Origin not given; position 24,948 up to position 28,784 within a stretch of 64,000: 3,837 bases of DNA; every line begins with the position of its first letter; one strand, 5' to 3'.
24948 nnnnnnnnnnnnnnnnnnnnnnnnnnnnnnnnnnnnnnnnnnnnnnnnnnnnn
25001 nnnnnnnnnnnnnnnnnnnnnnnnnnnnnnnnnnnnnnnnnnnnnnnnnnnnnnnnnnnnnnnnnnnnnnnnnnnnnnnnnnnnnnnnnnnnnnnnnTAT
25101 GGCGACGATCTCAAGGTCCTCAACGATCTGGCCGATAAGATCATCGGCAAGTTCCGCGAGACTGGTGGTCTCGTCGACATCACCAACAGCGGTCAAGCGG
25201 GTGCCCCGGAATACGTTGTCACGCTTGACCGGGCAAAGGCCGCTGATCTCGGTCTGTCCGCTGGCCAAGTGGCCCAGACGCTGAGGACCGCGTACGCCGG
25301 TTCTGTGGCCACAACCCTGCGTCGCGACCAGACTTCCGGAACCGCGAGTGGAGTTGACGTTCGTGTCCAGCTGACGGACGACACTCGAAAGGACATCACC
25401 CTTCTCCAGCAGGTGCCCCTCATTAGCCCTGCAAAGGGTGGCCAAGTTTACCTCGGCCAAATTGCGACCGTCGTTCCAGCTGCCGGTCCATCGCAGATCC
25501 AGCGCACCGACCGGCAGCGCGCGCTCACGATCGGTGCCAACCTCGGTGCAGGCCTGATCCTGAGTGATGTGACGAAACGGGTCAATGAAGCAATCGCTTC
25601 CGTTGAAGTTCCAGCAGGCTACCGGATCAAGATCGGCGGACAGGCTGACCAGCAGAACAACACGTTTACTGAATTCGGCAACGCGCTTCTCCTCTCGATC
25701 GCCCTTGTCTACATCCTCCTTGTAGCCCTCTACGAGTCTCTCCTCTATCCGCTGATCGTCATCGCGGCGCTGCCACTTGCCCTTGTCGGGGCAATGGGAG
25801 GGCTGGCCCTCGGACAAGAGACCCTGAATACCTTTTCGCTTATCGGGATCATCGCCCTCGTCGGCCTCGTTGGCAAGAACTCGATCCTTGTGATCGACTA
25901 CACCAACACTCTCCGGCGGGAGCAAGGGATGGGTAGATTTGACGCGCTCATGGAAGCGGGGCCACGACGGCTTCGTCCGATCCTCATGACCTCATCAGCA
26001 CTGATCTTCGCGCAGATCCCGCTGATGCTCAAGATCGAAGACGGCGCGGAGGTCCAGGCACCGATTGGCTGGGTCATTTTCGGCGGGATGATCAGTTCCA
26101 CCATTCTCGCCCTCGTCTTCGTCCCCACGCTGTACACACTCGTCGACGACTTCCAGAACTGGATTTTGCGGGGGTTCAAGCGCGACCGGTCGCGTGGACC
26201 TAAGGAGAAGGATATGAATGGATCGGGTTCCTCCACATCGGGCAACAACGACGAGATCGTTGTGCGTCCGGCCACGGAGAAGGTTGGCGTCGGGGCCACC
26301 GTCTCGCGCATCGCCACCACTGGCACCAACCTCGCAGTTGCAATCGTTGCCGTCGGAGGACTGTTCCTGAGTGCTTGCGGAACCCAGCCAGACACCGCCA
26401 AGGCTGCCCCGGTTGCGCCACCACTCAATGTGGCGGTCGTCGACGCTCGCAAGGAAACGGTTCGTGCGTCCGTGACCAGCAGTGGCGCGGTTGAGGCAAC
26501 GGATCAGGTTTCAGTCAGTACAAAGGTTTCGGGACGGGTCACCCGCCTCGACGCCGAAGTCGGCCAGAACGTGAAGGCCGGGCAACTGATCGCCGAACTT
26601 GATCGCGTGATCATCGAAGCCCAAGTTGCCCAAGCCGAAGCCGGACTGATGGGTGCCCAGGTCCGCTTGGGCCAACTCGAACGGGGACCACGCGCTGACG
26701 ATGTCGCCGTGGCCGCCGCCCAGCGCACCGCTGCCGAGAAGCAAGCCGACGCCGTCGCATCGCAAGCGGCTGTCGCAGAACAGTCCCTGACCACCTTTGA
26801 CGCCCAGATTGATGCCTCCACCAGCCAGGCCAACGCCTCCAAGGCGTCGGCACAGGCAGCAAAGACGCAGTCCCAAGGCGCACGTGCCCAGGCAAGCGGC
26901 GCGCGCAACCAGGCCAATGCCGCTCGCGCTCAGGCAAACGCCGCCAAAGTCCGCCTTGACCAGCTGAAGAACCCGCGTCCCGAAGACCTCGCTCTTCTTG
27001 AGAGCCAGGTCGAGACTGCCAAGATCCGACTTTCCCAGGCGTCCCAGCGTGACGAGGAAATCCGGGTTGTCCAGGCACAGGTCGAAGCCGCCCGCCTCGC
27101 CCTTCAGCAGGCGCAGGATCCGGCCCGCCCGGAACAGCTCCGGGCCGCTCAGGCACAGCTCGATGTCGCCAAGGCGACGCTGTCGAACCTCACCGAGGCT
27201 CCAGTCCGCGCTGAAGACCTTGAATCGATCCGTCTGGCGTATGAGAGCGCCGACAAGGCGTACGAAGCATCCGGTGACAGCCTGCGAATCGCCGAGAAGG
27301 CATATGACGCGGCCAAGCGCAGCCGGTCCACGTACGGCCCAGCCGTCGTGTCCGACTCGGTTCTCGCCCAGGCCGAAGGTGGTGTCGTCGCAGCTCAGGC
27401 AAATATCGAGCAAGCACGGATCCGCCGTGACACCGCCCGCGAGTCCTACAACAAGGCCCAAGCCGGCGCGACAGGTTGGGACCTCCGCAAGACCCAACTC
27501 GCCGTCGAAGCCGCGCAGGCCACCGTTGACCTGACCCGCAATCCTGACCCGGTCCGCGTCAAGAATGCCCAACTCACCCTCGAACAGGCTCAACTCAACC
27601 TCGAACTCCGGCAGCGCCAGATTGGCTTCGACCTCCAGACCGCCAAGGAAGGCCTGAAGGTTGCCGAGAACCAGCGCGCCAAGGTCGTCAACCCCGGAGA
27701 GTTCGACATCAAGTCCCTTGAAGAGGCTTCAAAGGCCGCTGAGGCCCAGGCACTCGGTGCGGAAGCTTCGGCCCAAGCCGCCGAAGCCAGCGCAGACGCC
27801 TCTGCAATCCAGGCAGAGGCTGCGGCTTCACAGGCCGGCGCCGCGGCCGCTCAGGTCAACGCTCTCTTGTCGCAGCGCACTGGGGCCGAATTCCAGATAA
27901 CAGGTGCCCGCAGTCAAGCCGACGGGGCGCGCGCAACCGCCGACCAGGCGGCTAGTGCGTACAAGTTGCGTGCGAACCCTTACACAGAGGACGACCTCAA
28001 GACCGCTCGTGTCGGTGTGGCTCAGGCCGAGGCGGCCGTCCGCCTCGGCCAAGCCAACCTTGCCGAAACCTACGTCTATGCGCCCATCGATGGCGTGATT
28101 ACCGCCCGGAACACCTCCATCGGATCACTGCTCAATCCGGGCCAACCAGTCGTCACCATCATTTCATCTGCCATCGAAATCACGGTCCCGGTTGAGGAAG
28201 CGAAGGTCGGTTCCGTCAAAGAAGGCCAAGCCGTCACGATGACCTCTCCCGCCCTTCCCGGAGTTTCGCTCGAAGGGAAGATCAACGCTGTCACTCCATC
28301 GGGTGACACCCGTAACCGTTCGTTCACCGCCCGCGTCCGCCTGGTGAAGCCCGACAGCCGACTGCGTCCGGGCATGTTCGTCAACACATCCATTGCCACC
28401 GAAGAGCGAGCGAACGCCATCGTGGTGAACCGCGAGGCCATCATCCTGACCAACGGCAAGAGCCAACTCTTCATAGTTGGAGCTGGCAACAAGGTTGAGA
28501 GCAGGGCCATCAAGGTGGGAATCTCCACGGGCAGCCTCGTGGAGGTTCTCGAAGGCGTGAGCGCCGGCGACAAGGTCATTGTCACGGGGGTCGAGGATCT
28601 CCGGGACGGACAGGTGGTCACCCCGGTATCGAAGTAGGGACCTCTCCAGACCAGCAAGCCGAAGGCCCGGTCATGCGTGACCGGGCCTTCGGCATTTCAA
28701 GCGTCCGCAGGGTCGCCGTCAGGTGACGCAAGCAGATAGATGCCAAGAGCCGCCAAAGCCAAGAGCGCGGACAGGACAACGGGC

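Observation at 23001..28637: Single-polypeptide RND pump plus periplasmic adaptor fusion (about 1,880 aa) under a MarR regulator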

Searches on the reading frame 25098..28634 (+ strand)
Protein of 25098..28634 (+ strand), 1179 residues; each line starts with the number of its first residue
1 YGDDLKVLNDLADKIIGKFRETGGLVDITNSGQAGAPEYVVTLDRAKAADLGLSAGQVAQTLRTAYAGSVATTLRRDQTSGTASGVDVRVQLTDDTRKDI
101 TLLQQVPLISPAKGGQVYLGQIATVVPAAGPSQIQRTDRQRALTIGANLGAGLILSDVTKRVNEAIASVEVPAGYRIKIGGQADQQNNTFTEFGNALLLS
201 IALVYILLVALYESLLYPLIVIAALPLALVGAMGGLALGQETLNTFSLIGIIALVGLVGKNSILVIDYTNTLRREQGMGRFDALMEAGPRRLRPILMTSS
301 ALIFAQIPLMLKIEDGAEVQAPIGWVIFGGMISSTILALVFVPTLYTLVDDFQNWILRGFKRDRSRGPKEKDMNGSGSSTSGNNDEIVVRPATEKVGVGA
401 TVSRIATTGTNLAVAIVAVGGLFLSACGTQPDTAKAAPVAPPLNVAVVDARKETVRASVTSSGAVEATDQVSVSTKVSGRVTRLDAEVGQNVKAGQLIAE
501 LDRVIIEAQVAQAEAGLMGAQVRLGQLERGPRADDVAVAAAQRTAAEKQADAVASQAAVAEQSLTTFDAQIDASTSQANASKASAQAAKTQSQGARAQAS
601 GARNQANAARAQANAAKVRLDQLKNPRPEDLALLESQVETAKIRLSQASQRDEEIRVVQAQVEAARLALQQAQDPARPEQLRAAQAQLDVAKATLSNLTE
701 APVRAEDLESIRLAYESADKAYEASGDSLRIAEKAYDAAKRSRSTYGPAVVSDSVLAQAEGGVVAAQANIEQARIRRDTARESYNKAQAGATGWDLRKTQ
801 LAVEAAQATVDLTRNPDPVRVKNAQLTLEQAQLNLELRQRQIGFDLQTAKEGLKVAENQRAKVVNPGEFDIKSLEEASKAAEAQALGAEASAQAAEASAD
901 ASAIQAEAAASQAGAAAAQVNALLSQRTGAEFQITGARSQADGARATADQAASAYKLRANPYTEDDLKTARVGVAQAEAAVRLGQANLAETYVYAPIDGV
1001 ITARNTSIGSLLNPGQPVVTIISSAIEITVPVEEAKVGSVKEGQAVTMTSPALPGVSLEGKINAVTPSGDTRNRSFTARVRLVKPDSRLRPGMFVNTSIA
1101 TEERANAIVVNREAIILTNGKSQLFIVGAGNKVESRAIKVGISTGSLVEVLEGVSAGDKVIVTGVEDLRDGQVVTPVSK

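Call 68: search_protein_representatives(protein=window:25098-28634:+)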
Query: 1179 residues. Proteins with E-value up to 0.001 (for the whole library): 123476; up to 1e-10: 51011; up to 1e-30: 5611. The best 150 are listed.
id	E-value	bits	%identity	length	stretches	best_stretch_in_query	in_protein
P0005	0.0e+00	1569.1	59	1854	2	1-1177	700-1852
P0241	6.9e-195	666.7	97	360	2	679-870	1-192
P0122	9.5e-192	656.3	54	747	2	601-1177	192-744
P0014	7.8e-163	560.5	47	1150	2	1-464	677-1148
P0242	3.4e-125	435.9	48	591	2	569-887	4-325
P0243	5.0e-113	395.7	43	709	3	938-1175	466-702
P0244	1.0e-98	348.3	40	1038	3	2-356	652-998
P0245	1.8e-90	321.0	35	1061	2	2-363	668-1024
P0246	4.8e-90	319.6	40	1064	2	2-357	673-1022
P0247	9.9e-90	318.6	40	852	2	2-364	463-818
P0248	1.7e-87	311.2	38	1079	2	2-358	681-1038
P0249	1.3e-84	301.6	47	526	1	2-361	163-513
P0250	1.7e-84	301.2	46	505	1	2-366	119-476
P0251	1.8e-84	301.1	36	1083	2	2-357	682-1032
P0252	1.0e-82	295.4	48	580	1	2-358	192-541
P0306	2.4e-69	251.1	31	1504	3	19-613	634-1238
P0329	5.8e-67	243.2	27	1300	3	19-362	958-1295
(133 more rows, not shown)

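Call 87: search_protein_families(library=pfam, proteins=[P0306, P0329], max_evalue=0.00001)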
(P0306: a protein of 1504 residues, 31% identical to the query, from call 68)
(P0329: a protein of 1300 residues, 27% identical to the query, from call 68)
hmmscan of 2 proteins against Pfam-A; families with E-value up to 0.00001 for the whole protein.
P0306 (1504 aa): 3 families
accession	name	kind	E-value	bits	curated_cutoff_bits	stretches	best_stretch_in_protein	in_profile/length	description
PF00873.25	ACR_tran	-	9.5e-222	739.1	28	1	1-961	57-1020/1021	AcrB/AcrD/AcrF family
PF16576.10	HlyD_D23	-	6.3e-18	65.3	30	1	1294-1495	55-212/214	Barrel-sandwich domain of CusB or HlyD membrane-fusion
PF13437.12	HlyD_3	-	4.1e-17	63.3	22.2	1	1390-1494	1-106/106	HlyD family secretion protein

P0329 (1300 aa): 3 families
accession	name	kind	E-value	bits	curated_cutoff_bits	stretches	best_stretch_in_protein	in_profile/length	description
PF00873.25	ACR_tran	-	1.6e-248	827.8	28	1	299-1282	34-1020/1021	AcrB/AcrD/AcrF family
PF16576.10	HlyD_D23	-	3.4e-18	66.2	30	1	21-219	21-214/214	Barrel-sandwich domain of CusB or HlyD membrane-fusion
PF13437.12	HlyD_3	-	2.1e-13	51.4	22.2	1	116-215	2-105/106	HlyD family secretion protein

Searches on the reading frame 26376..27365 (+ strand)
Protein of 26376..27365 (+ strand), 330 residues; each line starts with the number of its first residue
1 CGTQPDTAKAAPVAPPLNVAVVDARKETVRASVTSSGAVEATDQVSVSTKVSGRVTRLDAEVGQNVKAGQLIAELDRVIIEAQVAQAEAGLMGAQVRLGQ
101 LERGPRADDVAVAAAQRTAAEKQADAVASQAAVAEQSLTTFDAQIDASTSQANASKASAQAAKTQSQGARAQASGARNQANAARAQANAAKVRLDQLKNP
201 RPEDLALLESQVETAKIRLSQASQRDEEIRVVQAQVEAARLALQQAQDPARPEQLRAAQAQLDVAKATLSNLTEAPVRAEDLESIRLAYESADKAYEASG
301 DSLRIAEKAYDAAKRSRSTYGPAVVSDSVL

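Call 24: find_related_loci(query=A1, collection=genome_contigs, flank=6000)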
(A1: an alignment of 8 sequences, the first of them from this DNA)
Query A1 (330 aa) in genome_contigs; peptide patterns used: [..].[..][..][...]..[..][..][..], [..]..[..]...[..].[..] (x = any residue, [..] = any of these).
599 stretches matched a pattern (row limit reached: there are more); 102 encode a relative of the query (tblastn E <= 1e-3); the best 80 are kept; 80 distinct loci.
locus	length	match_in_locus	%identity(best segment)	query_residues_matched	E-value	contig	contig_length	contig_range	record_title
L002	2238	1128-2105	73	1-330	1e-138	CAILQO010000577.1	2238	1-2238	MAG: uncultured Chloroflexi bacterium isolate LaPlata-5m-a_bin-061 genome assembly, contig: bin-061:577/619, whole genom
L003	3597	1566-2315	33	26-246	3e-16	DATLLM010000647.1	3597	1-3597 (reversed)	MAG TPA_asm: Chloroflexota bacterium isolate SMAG_U13748 k141_603194, whole genome shotgun sequence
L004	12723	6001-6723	35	14-295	7e-15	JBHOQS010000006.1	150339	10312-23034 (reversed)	MAG: Chloroflexota bacterium isolate A0_26 coassembly_Ak141_439221, whole genome shotgun sequence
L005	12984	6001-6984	30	2-292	2e-14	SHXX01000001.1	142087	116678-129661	MAG: Chloroflexi bacterium isolate Baikal-deep-G104 BACOMB-40M-C11, whole genome shotgun sequence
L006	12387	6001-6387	37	2-138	7e-11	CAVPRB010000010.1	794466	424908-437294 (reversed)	MAG: uncultured Acidobacteriota bacterium isolate MFD00082.bin.2.19 genome assembly, contig: contig_8627, whole genome s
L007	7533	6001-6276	37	1-98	9e-11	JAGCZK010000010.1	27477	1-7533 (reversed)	MAG: Paludibacteraceae bacterium isolate RGIG10262 Yak_Rumen.Co__c174283, whole genome shotgun sequence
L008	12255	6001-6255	39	14-98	7e-11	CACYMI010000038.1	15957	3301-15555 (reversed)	MAG: uncultured Bacteroidales bacterium isolate RUG12069 genome assembly, contig: RUG12069_asm_38, whole genome shotgun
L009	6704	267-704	33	15-159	7e-11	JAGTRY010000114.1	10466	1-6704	MAG: Proteobacteria bacterium isolate CTSoil_126 scaffold_3533, whole genome shotgun sequence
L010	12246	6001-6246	39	14-95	1e-10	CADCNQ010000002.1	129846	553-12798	MAG: uncultured Bacteroidales bacterium isolate RUG14814 genome assembly, contig: RUG14814_asm_2, whole genome shotgun s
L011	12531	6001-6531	29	14-195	1e-10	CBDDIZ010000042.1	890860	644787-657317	MAG: Bryobacteraceae bacterium isolate 59ae1bd8-d322-4049-a062-f6b4e8feafaa genome assembly, contig: contig_42, whole ge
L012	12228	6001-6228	41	23-98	2e-10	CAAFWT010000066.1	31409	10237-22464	MAG TPA_asm: uncultured Paraprevotella sp., isolate HGM04814, WGS project CAAFWT010000000 data, contig: SRS475647_104_k1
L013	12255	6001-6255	39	14-98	1e-10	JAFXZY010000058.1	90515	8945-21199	MAG: Bacteroidaceae bacterium isolate RGIG6899 Sheep_Rumen-5__c907641, whole genome shotgun sequence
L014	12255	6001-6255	39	14-98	1e-10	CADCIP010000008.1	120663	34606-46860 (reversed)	MAG: uncultured Bacteroidales bacterium isolate RUG14681 genome assembly, contig: RUG14681_asm_8, whole genome shotgun s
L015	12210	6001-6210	41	29-98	2e-10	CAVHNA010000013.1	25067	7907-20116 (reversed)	Bacteroidaceae bacterium isolate H07617-L1_cleanbin_000050 genome assembly, contig: Spades_H07617-L1_contig_1237, whole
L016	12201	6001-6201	42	29-95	2e-10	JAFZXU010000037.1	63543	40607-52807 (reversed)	MAG: Bacteroidales bacterium isolate RGIG8195 Water_buffalos_Rumen-3__c1096516, whole genome shotgun sequence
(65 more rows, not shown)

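Call 29: find_related_loci(query=A1, collection=metagenome_contigs, flank=6000)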
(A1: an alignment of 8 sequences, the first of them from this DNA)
Query A1 (330 aa) in metagenome_contigs; peptide patterns used: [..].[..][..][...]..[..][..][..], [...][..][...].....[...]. (x = any residue, [..] = any of these).
600 stretches matched a pattern (row limit reached: there are more); 143 encode a relative of the query (tblastn E <= 1e-3); the best 80 are kept; 80 distinct loci.
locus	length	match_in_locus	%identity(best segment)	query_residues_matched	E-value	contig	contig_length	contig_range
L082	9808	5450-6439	99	1-330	0e+0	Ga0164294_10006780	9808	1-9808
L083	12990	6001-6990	95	1-330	2e-171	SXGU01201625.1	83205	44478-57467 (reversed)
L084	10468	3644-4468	34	4-269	1e-24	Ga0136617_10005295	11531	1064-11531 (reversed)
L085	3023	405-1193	31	4-303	4e-20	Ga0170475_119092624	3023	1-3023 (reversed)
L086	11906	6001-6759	34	12-297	1e-19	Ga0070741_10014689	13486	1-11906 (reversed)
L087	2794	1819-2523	34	4-205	4e-19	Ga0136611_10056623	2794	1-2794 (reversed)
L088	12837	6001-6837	31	17-297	9e-19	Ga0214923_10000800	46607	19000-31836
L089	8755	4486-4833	41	15-125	1e-16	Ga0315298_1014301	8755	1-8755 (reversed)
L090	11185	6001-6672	38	28-216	1e-16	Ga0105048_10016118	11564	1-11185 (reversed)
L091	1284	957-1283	40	4-114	6e-16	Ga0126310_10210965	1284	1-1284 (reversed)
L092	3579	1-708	32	60-297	4e-14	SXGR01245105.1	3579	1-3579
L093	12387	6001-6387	38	32-161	2e-13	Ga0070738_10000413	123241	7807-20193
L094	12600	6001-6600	30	15-232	2e-12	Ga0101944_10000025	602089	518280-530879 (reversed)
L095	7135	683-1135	36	32-174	2e-12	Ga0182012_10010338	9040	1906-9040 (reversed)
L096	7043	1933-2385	36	32-174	2e-12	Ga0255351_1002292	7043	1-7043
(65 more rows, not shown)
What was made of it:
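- Tried and rejected: find_related_loci on genomes and metagenomes (calls 24, 29).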
